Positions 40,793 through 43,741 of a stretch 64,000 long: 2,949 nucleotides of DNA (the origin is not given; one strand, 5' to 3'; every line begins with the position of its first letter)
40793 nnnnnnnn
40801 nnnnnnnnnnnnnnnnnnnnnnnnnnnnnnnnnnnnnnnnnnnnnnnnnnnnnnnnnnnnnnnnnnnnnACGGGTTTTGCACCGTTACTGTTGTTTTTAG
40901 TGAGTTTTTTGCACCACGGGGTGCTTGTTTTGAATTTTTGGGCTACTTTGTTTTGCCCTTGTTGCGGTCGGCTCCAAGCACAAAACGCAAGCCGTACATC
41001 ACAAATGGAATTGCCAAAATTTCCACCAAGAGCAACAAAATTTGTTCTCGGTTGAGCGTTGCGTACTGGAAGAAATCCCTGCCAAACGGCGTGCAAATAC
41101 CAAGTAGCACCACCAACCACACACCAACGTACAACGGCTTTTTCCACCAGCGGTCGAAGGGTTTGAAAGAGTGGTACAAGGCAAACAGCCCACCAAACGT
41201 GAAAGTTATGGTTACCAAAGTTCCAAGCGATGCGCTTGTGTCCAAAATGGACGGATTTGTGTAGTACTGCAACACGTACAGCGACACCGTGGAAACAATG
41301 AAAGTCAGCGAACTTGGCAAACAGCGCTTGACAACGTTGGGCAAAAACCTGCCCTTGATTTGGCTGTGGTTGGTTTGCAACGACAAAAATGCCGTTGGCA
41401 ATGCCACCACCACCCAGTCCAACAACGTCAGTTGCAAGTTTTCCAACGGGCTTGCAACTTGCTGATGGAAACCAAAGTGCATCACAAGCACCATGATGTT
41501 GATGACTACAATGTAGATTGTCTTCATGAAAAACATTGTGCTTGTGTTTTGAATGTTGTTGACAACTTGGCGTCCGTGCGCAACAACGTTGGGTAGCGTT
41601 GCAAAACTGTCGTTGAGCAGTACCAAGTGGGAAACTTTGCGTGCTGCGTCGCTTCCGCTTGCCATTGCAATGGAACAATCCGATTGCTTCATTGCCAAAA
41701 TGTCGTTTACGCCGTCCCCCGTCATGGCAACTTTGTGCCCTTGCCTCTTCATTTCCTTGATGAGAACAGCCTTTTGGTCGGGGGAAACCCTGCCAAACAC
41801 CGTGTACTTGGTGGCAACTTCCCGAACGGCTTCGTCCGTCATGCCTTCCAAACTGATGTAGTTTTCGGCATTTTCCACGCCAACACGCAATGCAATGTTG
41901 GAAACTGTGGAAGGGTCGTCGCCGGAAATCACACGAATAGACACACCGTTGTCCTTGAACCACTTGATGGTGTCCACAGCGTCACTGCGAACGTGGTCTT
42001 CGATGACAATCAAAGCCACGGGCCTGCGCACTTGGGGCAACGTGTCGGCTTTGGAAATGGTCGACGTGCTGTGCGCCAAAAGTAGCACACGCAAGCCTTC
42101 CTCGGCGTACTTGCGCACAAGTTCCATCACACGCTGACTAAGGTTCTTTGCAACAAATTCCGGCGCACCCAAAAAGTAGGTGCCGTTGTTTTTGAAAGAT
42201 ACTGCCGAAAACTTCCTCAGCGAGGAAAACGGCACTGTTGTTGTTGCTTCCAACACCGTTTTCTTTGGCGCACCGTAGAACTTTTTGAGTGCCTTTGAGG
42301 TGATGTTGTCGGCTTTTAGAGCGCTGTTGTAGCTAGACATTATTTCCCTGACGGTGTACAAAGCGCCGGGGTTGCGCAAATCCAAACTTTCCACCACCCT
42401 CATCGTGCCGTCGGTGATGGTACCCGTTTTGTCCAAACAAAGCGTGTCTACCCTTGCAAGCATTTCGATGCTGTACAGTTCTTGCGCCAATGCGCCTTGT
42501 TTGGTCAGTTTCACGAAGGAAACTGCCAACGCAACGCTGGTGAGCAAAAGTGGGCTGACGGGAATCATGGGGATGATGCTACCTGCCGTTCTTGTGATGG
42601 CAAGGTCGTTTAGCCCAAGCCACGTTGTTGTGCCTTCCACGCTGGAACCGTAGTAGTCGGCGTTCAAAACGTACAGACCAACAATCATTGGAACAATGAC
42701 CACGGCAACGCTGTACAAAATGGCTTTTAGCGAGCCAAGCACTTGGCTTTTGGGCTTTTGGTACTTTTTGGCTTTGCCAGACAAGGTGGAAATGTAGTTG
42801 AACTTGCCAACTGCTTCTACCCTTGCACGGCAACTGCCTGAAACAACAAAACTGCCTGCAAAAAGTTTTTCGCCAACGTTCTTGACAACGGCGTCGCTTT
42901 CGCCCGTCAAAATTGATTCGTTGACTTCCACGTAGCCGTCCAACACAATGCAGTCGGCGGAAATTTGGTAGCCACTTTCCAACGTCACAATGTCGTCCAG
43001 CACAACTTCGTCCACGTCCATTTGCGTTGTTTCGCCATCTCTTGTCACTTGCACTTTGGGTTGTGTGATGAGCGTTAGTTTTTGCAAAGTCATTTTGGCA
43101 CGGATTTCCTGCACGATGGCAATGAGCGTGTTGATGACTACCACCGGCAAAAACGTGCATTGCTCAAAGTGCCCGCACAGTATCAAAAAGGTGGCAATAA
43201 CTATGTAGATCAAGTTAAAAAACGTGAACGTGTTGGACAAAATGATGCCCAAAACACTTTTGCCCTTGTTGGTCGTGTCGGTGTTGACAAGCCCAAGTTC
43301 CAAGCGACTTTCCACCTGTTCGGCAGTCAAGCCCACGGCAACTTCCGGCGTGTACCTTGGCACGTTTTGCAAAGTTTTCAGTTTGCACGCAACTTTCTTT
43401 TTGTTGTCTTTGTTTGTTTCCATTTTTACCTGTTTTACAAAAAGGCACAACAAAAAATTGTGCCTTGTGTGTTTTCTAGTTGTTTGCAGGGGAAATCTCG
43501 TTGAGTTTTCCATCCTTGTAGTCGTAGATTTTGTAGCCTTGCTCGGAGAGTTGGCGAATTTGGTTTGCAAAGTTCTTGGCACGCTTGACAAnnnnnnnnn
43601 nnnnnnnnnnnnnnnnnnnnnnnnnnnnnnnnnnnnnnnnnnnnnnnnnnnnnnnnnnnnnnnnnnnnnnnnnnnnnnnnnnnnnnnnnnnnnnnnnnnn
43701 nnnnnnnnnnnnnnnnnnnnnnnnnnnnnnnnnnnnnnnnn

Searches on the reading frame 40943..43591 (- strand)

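Call 12: search_protein_families(library=pfam, proteins=[window:40943-43591:-], max_evalue=0.001)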
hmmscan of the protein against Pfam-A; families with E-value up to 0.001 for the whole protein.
window:40943-43591:- (882 aa): 3 families
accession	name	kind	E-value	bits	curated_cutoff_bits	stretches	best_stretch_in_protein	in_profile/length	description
PF00122.25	E1-E2_ATPase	-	3.2e-34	118.5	28.1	1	176-364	3-180/181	E1-E2 ATPase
PF00702.32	Hydrolase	-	1.3e-23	84.8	26.4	1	381-637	1-190/191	haloacid dehalogenase-like hydrolase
PF08282.18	Hydrolase_3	-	3.3e-05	24.2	20.9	1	610-658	195-243/255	haloacid dehalogenase-like hydrolase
